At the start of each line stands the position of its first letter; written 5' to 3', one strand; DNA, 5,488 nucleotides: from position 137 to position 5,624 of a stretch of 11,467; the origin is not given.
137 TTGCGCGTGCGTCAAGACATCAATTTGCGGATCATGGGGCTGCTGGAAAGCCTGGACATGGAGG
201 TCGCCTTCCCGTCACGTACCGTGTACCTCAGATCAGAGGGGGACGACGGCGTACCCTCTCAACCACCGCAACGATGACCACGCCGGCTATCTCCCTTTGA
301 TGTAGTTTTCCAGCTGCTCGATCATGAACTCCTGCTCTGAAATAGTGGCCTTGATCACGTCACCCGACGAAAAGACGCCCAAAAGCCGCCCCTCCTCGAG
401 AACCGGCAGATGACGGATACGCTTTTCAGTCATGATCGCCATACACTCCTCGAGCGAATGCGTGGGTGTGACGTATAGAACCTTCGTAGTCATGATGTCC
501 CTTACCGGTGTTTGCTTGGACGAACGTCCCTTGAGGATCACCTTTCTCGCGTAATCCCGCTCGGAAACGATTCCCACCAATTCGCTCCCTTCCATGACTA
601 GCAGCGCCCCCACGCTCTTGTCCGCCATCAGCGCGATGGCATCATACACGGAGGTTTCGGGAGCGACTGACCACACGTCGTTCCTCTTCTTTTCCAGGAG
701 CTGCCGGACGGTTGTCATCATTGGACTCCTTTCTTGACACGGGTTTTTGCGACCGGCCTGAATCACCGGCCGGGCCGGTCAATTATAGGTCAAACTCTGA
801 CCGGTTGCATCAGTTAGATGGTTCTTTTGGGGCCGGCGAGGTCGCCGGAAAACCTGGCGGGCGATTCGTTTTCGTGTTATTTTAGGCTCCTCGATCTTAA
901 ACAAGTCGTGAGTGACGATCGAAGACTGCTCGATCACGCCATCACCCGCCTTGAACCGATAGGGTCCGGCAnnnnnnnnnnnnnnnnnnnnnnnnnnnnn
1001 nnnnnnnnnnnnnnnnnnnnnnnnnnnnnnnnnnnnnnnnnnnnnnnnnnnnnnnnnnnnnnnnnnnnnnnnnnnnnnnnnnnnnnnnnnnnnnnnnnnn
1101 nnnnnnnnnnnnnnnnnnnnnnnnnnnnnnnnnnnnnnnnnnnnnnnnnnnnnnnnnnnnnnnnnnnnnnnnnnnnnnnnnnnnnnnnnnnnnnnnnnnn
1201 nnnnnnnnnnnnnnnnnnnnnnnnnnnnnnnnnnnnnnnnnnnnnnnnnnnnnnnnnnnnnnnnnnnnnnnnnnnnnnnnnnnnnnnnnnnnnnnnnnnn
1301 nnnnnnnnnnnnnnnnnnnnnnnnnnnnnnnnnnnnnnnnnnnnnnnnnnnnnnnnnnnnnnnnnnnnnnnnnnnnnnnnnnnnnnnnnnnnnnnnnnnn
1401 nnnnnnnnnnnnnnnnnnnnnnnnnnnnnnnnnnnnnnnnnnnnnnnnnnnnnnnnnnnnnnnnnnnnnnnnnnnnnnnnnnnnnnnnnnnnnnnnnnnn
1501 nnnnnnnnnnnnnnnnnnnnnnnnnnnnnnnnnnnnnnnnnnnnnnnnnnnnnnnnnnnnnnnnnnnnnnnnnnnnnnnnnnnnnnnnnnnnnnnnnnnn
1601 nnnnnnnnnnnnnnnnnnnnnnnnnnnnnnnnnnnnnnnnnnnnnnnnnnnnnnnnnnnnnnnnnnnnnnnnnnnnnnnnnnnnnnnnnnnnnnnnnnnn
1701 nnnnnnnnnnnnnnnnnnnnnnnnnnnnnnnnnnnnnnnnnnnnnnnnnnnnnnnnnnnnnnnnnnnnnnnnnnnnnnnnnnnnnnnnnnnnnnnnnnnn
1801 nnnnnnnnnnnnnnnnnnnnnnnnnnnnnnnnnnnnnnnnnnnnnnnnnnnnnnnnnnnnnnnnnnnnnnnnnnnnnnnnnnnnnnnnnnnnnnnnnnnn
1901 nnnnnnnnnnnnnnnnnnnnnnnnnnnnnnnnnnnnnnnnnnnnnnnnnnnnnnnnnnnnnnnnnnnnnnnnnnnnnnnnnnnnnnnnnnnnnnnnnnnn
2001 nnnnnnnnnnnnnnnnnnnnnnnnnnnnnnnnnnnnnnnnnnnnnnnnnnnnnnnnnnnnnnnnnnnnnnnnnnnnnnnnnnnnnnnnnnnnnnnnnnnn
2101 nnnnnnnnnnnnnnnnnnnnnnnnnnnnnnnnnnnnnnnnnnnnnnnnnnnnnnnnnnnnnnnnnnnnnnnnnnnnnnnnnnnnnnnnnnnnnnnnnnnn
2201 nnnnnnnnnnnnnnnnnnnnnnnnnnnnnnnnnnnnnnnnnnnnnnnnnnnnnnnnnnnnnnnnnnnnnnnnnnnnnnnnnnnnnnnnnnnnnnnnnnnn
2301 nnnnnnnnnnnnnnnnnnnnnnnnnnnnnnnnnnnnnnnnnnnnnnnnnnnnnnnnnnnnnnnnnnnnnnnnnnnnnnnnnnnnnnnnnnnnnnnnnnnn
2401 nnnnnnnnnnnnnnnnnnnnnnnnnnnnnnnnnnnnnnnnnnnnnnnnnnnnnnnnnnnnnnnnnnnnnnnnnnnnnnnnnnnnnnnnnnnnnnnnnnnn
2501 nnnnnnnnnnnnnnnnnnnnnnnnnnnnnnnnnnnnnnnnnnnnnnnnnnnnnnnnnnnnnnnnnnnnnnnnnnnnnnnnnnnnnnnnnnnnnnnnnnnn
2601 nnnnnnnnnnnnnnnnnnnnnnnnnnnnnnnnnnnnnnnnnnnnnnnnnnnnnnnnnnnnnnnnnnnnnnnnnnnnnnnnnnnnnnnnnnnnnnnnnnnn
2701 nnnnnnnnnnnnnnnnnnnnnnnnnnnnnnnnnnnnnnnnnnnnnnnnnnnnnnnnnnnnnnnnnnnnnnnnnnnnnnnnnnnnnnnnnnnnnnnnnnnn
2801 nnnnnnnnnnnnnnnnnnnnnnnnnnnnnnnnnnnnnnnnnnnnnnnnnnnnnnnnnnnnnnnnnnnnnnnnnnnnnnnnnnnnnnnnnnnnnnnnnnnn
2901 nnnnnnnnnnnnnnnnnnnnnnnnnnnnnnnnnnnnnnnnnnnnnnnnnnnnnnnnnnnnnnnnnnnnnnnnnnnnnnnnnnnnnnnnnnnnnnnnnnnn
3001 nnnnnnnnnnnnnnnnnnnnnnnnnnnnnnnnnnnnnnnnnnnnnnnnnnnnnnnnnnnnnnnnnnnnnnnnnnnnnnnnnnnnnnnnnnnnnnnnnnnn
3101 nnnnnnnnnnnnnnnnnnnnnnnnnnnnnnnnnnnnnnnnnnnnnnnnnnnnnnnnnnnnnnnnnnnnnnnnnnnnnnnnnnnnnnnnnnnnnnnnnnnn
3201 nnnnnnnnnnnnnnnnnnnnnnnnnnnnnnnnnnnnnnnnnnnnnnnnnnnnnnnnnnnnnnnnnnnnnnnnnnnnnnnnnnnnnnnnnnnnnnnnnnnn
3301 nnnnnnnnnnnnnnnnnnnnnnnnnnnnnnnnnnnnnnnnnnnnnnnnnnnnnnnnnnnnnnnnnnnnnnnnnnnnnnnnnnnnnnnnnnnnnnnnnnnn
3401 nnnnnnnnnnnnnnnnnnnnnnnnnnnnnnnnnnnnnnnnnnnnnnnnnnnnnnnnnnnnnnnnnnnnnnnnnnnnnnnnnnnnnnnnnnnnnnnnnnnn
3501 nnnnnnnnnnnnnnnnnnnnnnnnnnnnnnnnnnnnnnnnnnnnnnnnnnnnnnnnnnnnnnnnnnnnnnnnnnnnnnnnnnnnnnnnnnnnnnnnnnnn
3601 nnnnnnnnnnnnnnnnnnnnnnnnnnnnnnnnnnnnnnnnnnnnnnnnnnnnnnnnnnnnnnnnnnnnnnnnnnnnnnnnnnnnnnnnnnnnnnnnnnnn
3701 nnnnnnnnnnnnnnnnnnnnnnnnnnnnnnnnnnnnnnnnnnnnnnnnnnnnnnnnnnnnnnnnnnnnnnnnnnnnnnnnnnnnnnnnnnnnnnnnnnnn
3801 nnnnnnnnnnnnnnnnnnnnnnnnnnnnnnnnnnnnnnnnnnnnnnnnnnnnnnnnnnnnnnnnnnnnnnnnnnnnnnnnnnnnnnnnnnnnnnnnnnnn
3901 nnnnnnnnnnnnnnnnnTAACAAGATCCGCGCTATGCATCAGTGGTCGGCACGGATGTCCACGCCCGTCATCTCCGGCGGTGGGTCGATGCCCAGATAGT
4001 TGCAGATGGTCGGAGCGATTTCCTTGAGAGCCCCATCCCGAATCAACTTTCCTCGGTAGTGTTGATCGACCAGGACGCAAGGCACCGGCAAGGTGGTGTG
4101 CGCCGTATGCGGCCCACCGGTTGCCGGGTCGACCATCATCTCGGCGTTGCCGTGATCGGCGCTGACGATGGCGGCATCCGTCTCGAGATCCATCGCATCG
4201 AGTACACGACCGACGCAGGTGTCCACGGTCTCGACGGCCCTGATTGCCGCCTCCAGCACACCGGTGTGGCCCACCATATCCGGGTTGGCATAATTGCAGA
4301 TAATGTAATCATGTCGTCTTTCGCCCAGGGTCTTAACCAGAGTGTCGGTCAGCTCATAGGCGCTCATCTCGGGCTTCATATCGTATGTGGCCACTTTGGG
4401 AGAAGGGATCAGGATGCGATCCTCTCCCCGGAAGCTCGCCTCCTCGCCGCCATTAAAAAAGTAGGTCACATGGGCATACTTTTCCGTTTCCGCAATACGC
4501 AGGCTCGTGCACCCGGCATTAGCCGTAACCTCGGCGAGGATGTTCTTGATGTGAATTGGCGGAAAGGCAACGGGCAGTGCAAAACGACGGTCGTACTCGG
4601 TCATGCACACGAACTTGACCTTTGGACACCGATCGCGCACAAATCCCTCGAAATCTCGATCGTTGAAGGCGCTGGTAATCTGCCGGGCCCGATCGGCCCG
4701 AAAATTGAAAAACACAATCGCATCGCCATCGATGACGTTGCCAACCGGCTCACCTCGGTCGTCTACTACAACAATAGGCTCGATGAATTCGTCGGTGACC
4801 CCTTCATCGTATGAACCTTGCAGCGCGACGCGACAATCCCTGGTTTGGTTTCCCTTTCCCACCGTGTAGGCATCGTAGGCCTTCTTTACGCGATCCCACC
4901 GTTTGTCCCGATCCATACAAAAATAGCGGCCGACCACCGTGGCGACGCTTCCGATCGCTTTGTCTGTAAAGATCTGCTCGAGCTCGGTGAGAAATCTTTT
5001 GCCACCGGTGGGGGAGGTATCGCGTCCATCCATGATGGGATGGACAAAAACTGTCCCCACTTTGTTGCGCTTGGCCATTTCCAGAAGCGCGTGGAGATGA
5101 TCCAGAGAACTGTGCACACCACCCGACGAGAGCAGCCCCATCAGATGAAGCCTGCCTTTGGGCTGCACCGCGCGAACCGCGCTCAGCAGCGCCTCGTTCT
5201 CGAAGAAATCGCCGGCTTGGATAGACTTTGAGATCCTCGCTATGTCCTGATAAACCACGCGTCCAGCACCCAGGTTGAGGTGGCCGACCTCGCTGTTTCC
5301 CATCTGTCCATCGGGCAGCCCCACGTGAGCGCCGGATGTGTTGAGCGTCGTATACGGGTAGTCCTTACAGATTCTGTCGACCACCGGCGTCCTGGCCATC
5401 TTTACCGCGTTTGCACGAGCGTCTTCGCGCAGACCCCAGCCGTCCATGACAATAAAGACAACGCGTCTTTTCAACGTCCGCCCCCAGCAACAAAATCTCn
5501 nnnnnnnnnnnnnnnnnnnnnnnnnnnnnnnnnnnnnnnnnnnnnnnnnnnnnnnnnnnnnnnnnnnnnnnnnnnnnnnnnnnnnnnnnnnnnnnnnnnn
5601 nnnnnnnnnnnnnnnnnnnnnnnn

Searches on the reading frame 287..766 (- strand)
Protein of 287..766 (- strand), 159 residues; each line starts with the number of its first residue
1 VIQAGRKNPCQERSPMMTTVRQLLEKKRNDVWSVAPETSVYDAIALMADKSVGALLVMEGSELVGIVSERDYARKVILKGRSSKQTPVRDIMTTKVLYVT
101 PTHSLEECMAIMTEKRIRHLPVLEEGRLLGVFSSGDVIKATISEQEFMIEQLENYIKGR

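Call 7: search_protein_families(library=pfam, proteins=[window:287-766:-], max_evalue=0.01)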
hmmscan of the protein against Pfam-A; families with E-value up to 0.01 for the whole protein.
window:287-766:- (159 aa): 1 family
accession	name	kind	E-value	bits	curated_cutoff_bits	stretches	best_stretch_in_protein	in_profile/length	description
PF00571.33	CBS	-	2.2e-28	98.8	24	2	88-140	1-54/57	CBS domain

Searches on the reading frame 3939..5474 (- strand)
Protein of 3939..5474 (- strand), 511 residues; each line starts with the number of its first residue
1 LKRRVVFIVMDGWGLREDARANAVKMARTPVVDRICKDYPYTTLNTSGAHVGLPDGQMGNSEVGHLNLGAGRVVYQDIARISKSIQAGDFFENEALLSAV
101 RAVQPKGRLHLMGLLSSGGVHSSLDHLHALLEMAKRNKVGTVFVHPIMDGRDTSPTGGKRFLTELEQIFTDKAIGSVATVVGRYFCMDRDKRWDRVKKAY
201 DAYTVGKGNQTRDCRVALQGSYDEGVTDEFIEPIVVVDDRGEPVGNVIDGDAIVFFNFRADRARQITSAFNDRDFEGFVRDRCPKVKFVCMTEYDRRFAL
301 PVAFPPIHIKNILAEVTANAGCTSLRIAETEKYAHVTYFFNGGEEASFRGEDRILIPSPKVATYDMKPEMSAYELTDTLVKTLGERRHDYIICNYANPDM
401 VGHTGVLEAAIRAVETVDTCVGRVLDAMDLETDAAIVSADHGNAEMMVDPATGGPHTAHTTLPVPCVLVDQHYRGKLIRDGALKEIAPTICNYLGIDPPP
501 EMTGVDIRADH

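Call 7: search_protein_families(library=pfam, proteins=[window:3939-5474:-], max_evalue=0.01)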
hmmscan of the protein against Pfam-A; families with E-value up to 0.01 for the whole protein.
window:3939-5474:- (511 aa): 3 families
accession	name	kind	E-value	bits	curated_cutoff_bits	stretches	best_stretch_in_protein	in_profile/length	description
PF01676.23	Metalloenzyme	-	3.1e-83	279.6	24.3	1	4-497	2-251/252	Metalloenzyme superfamily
PF06415.18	iPGM_N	-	1e-81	274.1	27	1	81-295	1-216/217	BPG-independent PGAM N-terminus (iPGM_N)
PF01663.27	Phosphodiest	-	8e-05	22.8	23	1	380-446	157-224/342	Type I phosphodiesterase / nucleotide pyrophosphatase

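Call 34: search_protein_families(library=ncbifam, proteins=[window:3939-5474:-], max_evalue=0.00001)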
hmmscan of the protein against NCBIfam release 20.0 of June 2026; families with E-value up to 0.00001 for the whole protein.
window:3939-5474:- (511 aa): 7 families
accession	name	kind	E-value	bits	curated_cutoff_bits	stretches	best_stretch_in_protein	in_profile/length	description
TIGR01307.1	pgm_bpd_ind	equivalog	4.1e-206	685.3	330.65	1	4-505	2-501/504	2,3-bisphosphoglycerate-independent phosphoglycerate mutase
NF003897.0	PRK05434.1-5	equivalog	1.2e-185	617.9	862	1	2-505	5-508/514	2,3-bisphosphoglycerate-independent phosphoglycerate mutase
NF009049.0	PRK12383.1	equivalog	2e-12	46.8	254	1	372-500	271-392/408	phosphopentomutase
TIGR00306.2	apgM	subfamily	1.5e-09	37.4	320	1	378-472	282-369/403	2,3-bisphosphoglycerate-independent phosphoglycerate mutase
NF003104.0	PRK04024.1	equivalog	2.5e-08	33.1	489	1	373-471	281-368/412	2,3-bisphosphoglycerate-independent phosphoglycerate mutase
NF003766.0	PRK05362.1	equivalog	6e-08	31.8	256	1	371-498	262-384/396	phosphopentomutase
TIGR02535.1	hyp_Hser_kinase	hypoth_equivalog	3.3e-06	26.1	446.3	0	387-472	284-363/397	proposed homoserine kinase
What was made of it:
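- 3939..5474 (-): gpmI (2,3-BPG-independent phosphoglycerate mutase), 25-52 nt downstream on the same strand. This is conserved synteny within the clade; a functional link is not shown. TIGR01307 scores 685 bits against a cut-off of 331 (call 34).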
